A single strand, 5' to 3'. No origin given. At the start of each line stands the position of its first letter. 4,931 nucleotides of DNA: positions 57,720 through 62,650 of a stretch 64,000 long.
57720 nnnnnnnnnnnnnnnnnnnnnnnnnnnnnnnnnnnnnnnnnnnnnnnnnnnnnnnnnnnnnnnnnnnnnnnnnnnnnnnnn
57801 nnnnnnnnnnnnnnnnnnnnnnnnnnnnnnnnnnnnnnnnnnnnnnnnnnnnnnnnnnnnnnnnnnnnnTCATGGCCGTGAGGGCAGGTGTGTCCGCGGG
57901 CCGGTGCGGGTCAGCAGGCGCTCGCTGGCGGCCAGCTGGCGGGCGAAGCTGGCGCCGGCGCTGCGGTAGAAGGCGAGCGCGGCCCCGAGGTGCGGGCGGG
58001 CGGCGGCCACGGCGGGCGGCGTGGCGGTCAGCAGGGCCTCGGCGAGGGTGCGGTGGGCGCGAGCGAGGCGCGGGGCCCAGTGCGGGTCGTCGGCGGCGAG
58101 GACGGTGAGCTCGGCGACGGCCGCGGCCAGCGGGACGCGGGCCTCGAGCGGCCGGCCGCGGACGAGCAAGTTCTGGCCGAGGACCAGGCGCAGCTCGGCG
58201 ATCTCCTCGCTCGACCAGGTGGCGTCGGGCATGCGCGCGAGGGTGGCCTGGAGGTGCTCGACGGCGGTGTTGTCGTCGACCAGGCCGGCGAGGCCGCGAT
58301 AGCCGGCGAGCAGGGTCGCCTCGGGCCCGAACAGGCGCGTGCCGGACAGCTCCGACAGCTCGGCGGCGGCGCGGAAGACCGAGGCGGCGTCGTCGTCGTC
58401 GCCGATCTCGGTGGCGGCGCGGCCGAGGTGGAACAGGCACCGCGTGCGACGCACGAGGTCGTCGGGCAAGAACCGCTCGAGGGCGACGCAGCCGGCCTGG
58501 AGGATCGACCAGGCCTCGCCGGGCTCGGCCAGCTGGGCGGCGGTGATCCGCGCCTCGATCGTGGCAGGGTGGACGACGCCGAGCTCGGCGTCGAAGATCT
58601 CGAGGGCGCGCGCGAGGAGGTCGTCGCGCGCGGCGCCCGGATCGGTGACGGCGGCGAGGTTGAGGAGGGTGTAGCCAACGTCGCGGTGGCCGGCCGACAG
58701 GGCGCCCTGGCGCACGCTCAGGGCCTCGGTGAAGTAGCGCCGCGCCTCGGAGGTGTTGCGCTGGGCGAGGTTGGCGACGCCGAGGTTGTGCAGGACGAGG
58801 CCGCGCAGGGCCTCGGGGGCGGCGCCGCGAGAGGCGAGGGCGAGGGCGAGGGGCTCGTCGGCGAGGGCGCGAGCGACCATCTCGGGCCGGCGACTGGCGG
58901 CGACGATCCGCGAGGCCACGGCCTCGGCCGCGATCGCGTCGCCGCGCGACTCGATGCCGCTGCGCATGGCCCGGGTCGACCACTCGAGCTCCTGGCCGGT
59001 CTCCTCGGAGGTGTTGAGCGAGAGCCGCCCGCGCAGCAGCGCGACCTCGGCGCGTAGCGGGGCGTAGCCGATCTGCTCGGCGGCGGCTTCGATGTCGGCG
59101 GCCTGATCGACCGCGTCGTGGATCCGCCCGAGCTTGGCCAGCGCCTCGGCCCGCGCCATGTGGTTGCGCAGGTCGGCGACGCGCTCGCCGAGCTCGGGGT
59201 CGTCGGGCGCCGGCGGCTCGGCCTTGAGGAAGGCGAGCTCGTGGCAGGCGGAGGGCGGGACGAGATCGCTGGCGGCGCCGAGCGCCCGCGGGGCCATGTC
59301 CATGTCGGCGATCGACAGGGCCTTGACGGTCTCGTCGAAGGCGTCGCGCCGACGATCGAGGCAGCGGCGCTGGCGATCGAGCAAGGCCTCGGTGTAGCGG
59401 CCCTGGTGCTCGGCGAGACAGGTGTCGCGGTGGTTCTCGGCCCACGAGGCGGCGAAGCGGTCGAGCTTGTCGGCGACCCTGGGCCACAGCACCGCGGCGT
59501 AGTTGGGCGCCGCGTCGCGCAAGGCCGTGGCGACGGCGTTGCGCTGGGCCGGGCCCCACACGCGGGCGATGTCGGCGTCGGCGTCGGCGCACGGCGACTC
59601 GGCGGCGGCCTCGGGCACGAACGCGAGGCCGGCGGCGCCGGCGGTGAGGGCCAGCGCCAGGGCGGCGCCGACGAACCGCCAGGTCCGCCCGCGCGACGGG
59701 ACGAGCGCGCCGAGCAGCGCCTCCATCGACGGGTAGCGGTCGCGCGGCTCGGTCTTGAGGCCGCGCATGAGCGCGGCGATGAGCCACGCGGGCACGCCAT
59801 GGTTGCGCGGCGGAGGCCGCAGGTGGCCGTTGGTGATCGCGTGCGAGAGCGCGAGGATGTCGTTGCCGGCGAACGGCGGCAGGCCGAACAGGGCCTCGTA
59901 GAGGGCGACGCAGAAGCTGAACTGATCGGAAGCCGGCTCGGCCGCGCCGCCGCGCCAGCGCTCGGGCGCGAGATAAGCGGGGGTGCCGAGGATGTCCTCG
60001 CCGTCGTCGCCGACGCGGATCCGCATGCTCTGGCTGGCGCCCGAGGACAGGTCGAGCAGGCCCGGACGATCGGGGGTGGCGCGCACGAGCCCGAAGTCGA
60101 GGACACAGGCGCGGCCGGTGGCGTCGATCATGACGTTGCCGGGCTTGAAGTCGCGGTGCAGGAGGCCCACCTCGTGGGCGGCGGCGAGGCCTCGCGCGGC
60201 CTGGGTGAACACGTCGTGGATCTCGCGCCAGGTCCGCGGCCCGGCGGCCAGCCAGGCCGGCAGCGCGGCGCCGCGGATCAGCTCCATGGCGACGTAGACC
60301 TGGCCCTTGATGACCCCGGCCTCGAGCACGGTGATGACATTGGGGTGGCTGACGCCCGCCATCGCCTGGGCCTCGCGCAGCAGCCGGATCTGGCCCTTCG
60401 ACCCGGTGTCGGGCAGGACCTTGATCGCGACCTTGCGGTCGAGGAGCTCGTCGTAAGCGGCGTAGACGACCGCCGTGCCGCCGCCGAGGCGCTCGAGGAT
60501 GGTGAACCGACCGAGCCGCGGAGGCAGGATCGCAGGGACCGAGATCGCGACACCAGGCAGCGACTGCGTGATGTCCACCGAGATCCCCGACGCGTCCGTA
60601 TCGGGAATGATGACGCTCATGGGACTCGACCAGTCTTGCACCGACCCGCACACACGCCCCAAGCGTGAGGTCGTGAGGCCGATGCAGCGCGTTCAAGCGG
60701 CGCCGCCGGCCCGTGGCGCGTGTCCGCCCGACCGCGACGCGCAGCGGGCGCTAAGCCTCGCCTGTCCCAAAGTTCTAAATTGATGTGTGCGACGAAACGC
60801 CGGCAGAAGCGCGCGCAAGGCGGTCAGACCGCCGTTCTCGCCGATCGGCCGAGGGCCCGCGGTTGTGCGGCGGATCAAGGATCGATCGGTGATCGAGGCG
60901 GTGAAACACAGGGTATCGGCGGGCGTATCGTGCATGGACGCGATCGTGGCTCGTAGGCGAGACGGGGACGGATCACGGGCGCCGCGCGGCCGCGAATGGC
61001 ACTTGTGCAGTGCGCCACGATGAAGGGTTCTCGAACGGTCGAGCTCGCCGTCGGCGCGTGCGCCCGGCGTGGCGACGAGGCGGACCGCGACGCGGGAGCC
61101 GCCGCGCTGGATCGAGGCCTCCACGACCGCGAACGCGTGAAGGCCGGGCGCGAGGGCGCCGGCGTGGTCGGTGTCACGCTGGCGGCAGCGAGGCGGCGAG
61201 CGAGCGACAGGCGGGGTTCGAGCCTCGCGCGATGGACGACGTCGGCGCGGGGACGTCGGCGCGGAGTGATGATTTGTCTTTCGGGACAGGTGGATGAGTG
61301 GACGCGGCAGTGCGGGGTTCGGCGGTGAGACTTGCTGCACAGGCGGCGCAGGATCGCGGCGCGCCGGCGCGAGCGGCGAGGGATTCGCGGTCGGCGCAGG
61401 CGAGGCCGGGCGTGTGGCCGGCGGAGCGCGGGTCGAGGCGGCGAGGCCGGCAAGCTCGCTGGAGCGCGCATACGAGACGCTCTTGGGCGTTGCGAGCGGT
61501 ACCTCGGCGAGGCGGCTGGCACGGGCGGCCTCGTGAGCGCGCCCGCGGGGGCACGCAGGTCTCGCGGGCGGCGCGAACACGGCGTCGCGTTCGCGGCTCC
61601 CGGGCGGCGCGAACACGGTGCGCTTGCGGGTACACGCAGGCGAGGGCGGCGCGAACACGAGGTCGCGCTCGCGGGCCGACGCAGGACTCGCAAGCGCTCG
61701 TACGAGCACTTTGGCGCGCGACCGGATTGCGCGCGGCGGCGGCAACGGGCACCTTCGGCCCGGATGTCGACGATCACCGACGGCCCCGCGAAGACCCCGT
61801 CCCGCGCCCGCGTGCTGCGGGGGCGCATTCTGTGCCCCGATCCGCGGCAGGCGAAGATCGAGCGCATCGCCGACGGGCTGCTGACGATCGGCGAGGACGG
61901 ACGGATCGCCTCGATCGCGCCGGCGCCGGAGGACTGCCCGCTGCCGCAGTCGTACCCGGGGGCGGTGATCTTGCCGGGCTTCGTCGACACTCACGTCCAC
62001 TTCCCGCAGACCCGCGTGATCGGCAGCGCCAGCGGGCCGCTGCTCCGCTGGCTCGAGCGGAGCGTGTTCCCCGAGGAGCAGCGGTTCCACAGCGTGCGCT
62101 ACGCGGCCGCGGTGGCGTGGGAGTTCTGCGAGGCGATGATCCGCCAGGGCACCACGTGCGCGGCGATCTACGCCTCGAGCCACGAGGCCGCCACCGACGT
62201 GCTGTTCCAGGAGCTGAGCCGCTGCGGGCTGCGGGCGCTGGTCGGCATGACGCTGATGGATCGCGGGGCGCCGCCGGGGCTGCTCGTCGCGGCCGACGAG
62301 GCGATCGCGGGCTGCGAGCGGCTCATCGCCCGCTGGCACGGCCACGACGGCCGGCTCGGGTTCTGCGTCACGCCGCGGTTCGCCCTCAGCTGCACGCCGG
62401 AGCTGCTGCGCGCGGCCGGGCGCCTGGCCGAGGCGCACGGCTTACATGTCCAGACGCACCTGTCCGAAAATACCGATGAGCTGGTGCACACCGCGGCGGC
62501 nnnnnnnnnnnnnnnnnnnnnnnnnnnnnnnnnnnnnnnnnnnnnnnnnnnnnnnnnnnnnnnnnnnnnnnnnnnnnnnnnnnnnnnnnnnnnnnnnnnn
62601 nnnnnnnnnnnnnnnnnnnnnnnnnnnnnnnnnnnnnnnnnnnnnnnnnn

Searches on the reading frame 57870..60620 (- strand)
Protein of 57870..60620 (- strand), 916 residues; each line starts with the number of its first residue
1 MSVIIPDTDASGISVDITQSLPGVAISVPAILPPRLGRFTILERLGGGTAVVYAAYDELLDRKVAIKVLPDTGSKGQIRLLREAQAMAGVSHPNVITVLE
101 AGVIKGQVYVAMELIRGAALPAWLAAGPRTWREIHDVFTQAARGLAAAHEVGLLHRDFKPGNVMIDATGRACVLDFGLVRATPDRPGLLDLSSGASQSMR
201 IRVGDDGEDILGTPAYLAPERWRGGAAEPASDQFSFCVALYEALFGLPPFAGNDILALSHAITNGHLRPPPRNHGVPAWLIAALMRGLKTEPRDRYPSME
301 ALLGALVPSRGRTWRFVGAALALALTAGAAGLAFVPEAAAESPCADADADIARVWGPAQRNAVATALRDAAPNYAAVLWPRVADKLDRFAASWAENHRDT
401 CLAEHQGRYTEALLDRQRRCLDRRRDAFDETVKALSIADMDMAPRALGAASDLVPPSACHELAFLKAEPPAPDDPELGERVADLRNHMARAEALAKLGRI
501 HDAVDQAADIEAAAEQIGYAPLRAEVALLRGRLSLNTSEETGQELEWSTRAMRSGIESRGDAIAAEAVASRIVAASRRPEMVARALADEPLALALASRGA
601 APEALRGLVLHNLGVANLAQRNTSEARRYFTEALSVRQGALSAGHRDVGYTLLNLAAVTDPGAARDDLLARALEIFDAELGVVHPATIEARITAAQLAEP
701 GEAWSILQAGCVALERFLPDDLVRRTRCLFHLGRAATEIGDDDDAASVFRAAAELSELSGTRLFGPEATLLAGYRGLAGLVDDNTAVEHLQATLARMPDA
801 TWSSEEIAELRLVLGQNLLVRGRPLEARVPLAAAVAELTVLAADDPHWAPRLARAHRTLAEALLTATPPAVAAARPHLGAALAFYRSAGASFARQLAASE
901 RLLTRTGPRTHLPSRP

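Call 9: search_protein_families(library=pfam, proteins=[window:57870-60620:-], max_evalue=0.1)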
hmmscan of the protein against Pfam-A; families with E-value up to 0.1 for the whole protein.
window:57870-60620:- (916 aa): 11 families
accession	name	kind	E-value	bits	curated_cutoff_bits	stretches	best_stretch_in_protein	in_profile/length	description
PF00069.31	Pkinase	-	4.8e-32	111.8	31.7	1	41-259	3-206/263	Protein kinase domain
PF07714.23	PK_Tyr_Ser-Thr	-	3.5e-23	82.7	23.1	1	43-303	5-255/258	Protein tyrosine and serine/threonine kinase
PF07719.23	TPR_2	-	5.1e-08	32.9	27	1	609-635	3-29/34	Tetratricopeptide repeat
PF01636.29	APH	-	5e-07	30.2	23.2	1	128-180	148-198/239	Phosphotransferase enzyme family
PF13374.12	TPR_10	-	8e-05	23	27.5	1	610-647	5-42/42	Tetratricopeptide repeat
PF13424.12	TPR_12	-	0.00012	22.6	30.1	1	609-658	5-54/77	Tetratricopeptide repeat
PF00515.34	TPR_1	-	0.00021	21.4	27.8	1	609-637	3-31/34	Tetratricopeptide repeat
PF13176.12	TPR_7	-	0.0003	21.1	27.9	0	729-757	2-30/36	Tetratricopeptide repeat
PF13181.12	TPR_8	-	0.00032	21.1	25.7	0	727-756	2-31/34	Tetratricopeptide repeat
PF03109.22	ABC1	-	0.00051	19.7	22.9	1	145-182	180-217/244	ABC1 atypical kinase-like domain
PF13174.12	TPR_6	-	0.0025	18.8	26.3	0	728-752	2-26/33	Tetratricopeptide repeat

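Call 11: search_protein_families(library=ncbifam, proteins=[window:57870-60620:-])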
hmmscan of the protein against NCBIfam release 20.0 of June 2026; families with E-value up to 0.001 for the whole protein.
window:57870-60620:- (916 aa): 11 families
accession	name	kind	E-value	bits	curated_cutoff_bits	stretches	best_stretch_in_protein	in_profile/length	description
NF033483.0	PknB_PASTA_kin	equivalog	2.4e-53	182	450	1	37-306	7-265/563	Stk1 family PASTA domain-containing Ser/Thr kinase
NF052427.1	StpK7MSMEG_1200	equivalog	8.8e-40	136.7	900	1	36-302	6-261/601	serine/threonine protein kinase StpK7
NF047741.1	antiphage_MADS6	equivalog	2.6e-34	118.7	460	2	133-305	300-456/612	methylation-associated defense system protein kinase MAD6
TIGR03903.1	TOMM_kin_cyc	equivalog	2e-27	95.5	705.75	1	62-299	4-237/1267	TOMM system kinase/cyclase fusion protein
NF009651.0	PRK13184.1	equivalog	7.1e-26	90.4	839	1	37-306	2-287/932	serine/threonine-protein kinase PknD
NF038150.1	lanthi_synth_IV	equivalog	2.6e-14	52.5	650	1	52-306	205-453/851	class IV lanthionine synthetase LanL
NF038151.1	lanthi_synth_III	equivalog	8.1e-07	27.8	575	1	72-178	262-382/833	class III lanthionine synthetase LanKC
TIGR03724.2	arch_bud32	equivalog_domain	8.4e-07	28.7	125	1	79-181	39-133/193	KEOPS complex kinase/ATPase Bud32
NF050082.1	ATPase_MABP1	exception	0.00028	19.8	800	1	107-184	231-307/435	macrolide-binding ATPase MABP-1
NF011463.0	PRK14879.1-4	equivalog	0.00042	19.8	188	1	79-179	64-160/237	Kae1-associated kinase Bud32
NF007174.0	PRK09605.1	equivalog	0.00072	18.1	447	0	79-182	382-476/535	bifunctional N(6)-L-threonylcarbamoyladenine synthase/serine/threonine protein kinase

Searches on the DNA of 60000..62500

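Call 6: search_rna_families(source=window, start=60000, end=62500, threshold=evalue, max_evalue=10)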
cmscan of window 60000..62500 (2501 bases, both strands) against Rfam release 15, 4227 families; matches with E-value up to 10: 2.
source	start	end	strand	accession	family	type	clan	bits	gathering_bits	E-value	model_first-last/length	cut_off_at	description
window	61038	61073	-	RF01340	CRISPR-DR29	Gene; CRISPR;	-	16.9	39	4.9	1-37/37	no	CRISPR RNA direct repeat element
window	60303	60354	+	RF01136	sR28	Gene; snRNA; snoRNA; CD-box;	-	15.1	39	0.74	1-55/55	no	Small nucleolar RNA sR28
